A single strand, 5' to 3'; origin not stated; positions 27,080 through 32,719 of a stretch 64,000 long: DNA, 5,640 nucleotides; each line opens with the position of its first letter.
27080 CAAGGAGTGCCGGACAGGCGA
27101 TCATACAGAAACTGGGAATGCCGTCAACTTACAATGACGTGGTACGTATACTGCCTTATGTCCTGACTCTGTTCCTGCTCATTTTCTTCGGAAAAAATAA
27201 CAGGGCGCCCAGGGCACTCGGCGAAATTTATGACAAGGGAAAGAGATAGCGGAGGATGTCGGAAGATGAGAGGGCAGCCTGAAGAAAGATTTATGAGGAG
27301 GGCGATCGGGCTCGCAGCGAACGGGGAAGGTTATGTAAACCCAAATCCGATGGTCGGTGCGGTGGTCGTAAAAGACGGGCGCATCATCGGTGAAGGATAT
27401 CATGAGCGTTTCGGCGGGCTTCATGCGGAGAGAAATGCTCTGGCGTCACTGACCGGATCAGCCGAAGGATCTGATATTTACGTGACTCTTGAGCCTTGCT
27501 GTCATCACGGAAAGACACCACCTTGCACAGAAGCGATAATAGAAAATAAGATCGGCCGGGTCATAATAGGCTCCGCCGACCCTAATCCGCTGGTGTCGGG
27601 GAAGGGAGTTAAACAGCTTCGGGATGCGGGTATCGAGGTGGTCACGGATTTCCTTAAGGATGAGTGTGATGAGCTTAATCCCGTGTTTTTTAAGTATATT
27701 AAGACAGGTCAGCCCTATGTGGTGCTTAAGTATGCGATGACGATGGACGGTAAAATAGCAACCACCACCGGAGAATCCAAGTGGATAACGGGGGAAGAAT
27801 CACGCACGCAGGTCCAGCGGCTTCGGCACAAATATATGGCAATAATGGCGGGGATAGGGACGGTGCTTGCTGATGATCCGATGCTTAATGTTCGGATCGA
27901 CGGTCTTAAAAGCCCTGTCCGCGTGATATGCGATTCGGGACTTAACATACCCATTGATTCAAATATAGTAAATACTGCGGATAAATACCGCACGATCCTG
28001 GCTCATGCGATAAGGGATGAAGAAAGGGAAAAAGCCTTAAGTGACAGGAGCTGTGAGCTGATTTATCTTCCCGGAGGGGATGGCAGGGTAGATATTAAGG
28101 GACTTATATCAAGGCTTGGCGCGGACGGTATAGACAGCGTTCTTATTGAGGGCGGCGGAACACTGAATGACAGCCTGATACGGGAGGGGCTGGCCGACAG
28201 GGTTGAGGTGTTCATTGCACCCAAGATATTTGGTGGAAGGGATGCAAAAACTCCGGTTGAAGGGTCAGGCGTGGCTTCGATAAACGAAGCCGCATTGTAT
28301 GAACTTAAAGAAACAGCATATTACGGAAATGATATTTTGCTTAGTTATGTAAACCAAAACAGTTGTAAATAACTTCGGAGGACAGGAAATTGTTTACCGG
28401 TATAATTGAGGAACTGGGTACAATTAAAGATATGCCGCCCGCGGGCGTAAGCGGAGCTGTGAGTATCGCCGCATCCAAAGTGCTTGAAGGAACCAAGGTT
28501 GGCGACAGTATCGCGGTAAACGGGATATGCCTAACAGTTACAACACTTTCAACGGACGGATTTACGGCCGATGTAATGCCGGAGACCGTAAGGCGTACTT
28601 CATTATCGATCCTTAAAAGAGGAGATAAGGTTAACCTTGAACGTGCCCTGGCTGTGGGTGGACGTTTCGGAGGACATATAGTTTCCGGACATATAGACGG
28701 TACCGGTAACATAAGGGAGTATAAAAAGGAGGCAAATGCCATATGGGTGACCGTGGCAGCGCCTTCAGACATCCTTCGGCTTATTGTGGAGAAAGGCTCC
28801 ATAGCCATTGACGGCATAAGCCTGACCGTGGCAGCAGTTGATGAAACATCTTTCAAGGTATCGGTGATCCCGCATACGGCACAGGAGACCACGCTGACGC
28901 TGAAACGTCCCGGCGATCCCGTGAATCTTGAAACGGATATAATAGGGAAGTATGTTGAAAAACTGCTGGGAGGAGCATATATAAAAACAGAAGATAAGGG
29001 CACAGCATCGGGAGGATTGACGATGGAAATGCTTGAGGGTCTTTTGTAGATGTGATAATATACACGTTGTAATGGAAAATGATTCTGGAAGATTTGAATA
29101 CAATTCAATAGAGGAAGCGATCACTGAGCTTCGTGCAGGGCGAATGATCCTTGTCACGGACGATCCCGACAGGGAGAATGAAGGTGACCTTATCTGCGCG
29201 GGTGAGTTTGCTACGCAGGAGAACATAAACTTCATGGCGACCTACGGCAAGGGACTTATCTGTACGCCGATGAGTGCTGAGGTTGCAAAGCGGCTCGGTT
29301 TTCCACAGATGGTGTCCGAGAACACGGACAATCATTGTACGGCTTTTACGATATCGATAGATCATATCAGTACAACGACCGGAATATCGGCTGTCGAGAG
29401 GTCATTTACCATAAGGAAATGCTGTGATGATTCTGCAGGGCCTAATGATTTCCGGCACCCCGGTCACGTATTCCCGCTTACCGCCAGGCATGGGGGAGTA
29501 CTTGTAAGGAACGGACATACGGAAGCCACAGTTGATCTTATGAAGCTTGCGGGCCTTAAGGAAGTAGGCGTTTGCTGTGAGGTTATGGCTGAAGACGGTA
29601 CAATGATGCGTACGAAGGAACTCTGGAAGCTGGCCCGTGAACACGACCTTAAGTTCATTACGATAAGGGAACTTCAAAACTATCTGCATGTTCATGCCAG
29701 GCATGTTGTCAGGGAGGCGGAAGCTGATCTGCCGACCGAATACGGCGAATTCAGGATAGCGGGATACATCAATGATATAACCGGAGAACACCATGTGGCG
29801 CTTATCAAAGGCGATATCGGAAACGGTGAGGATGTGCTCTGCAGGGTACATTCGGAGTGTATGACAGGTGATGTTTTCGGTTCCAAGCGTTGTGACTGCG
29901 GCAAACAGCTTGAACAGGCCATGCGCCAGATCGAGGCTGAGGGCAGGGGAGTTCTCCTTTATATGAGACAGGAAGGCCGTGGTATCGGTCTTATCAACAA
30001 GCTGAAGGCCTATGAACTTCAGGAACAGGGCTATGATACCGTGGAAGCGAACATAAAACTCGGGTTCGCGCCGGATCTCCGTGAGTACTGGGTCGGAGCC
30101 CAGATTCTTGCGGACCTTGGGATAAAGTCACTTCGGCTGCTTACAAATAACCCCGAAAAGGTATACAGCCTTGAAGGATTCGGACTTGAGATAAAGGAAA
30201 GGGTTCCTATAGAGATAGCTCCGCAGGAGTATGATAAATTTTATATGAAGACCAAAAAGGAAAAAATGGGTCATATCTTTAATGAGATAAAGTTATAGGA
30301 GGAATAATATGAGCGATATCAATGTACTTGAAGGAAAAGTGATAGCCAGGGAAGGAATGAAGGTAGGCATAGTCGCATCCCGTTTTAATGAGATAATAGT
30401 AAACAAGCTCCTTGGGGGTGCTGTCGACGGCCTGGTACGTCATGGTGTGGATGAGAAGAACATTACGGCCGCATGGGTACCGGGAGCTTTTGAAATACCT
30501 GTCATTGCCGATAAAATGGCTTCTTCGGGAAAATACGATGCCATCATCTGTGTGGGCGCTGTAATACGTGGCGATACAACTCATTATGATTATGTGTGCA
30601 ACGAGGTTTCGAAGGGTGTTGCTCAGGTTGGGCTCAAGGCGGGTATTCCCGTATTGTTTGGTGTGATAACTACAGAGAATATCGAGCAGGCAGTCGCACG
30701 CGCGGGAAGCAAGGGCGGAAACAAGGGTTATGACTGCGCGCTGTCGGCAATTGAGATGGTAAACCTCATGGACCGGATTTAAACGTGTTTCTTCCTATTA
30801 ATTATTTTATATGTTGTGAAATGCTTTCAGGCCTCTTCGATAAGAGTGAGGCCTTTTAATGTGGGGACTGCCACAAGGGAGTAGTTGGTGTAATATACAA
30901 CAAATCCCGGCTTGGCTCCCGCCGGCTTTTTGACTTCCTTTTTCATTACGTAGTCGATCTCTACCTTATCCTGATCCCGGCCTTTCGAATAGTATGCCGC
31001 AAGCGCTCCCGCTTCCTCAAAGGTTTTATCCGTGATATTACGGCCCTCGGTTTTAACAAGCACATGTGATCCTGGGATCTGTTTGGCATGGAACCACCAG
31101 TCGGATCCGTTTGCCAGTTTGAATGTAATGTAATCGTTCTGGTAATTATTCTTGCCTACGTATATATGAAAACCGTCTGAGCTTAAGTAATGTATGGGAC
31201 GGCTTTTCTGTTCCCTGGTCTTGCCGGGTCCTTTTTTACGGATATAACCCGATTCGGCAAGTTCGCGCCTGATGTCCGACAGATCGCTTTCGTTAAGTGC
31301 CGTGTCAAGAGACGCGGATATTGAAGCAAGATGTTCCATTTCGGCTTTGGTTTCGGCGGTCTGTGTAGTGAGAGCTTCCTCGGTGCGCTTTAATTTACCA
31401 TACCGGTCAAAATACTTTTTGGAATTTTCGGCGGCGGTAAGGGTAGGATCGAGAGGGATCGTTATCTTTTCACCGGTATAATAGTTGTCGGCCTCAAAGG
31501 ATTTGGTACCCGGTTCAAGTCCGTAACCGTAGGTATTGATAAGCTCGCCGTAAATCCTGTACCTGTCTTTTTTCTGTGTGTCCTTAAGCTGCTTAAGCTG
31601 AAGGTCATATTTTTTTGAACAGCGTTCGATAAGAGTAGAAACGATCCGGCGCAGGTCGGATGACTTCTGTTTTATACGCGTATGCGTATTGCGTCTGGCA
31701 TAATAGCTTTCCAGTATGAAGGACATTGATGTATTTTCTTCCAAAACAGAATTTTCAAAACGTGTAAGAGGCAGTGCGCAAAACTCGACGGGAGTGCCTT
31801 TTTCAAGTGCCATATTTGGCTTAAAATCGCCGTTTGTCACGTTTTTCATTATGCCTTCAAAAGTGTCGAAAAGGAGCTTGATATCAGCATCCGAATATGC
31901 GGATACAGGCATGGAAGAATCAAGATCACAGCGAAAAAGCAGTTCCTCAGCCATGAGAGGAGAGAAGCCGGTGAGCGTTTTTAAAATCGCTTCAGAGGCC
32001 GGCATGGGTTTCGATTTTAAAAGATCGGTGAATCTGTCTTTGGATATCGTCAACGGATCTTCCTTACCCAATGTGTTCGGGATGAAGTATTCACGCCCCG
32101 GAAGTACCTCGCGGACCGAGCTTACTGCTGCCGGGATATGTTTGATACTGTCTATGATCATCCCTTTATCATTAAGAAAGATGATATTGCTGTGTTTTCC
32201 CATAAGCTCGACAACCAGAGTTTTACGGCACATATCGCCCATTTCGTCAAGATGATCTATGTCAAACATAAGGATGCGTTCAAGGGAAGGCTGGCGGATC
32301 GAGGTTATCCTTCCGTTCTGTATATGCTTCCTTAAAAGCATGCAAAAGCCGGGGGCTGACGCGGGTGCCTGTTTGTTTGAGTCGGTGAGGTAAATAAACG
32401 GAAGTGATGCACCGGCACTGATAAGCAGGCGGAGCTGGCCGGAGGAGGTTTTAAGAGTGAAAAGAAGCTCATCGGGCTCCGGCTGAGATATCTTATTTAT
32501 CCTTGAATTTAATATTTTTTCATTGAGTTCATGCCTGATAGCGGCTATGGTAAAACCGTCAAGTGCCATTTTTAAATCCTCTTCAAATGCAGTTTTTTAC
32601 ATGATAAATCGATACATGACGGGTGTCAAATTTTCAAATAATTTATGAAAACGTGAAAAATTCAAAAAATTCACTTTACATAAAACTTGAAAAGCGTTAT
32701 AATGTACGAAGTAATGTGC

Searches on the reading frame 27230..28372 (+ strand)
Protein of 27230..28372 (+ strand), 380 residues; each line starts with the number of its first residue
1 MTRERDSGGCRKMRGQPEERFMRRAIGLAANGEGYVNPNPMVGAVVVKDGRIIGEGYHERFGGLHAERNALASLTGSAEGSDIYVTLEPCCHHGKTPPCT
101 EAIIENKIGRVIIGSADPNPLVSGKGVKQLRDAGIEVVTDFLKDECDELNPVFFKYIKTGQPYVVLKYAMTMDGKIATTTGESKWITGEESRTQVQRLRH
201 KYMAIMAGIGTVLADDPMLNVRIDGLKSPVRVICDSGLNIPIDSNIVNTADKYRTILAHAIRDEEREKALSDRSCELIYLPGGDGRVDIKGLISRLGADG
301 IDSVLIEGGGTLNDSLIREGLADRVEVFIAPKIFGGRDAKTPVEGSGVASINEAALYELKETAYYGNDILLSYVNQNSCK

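Call 42: search_protein_families(library=pfam, proteins=[window:27230-28372:+], max_evalue=0.000001)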
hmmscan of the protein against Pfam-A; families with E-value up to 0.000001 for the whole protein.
window:27230-28372:+ (380 aa): 3 families
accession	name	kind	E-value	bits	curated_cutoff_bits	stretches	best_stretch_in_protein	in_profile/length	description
PF01872.23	RibD_C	-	1.4e-54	185.4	24.1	1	162-371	1-197/197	RibD C-terminal domain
PF00383.29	dCMP_cyt_deam_1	-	7.4e-19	68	25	1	18-114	4-101/102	Cytidine and deoxycytidylate deaminase zinc-binding region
PF14437.12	MafB19-deam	-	8.9e-09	35.8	27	1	19-155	4-139/142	MafB19-like deaminase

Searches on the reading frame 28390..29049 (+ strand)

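Call 44: search_protein_families(library=pfam, proteins=[window:28390-29049:+], max_evalue=0.01)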
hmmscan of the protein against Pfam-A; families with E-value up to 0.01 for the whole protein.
window:28390-29049:+ (219 aa): 1 family
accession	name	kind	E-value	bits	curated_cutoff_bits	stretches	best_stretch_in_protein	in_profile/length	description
PF00677.23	Lum_binding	-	3.1e-54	181.4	27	2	99-183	1-86/86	Lumazine binding domain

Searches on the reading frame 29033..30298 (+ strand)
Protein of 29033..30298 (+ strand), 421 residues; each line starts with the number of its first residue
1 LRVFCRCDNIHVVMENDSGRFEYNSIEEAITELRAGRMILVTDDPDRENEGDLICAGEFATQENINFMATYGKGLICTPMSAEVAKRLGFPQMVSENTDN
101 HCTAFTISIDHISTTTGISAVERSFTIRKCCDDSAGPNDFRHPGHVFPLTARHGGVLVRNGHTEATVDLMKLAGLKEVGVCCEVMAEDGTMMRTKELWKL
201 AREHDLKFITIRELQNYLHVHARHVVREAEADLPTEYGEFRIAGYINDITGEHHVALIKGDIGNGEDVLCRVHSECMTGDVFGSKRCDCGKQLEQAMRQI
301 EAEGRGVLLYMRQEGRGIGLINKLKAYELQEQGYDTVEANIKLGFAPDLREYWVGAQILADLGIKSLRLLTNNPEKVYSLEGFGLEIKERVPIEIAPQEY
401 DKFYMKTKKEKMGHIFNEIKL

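Call 42: search_protein_families(library=pfam, proteins=[window:29033-30298:+], max_evalue=0.000001)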
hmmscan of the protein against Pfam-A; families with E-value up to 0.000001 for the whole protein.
window:29033-30298:+ (421 aa): 2 families
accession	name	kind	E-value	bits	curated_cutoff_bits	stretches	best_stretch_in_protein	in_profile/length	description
PF00926.24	DHBP_synthase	-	1.9e-85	285.6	26.4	1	27-217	1-191/191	3,4-dihydroxy-2-butanone 4-phosphate synthase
PF00925.25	GTP_cyclohydro2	-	4.2e-76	254.6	23.3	1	227-392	2-165/165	GTP cyclohydrolase II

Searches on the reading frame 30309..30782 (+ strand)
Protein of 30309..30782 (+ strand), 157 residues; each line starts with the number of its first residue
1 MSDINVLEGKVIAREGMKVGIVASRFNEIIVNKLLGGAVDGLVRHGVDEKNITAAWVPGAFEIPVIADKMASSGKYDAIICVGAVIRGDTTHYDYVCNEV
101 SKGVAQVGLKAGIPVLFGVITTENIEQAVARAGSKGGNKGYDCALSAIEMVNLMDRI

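Call 42: search_protein_families(library=pfam, proteins=[window:30309-30782:+], max_evalue=0.000001)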
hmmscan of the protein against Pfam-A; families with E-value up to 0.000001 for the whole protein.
window:30309-30782:+ (157 aa): 1 family
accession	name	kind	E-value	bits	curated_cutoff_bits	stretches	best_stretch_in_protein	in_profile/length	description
PF00885.24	DMRL_synthase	-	2.8e-59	199.4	26.7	1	16-154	1-138/139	6,7-dimethyl-8-ribityllumazine synthase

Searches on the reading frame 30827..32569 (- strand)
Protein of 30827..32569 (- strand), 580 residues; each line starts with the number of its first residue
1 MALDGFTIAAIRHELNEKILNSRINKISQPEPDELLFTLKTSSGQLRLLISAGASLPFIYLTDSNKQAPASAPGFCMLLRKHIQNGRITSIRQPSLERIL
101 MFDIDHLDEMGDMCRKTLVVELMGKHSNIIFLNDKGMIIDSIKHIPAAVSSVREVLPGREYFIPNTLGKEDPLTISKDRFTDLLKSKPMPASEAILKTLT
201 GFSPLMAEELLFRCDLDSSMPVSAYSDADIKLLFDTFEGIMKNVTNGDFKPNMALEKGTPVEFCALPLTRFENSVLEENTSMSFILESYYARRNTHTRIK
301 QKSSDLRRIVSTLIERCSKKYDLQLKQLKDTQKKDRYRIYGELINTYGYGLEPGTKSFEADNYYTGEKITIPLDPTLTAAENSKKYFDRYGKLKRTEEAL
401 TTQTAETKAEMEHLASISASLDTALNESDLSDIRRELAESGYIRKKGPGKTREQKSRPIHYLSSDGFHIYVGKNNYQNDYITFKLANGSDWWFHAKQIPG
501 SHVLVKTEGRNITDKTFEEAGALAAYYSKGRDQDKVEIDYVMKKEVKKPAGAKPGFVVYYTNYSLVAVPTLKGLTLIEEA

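Call 42: search_protein_families(library=pfam, proteins=[window:30827-32569:-], max_evalue=0.000001)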
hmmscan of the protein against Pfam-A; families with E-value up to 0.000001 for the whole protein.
window:30827-32569:- (580 aa): 3 families
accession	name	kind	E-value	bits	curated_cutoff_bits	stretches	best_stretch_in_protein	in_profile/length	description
PF05833.16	NFACT_N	-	4.3e-149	497.6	31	1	4-455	1-455/456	NFACT N-terminal and middle domains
PF05670.18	NFACT-R_1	-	1.6e-15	58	29.8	1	460-551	4-98/112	NFACT protein RNA binding domain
PF18297.6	NFACT-R_2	-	4e-09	37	26.9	1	462-547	5-86/104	NFACT protein RNA binding domain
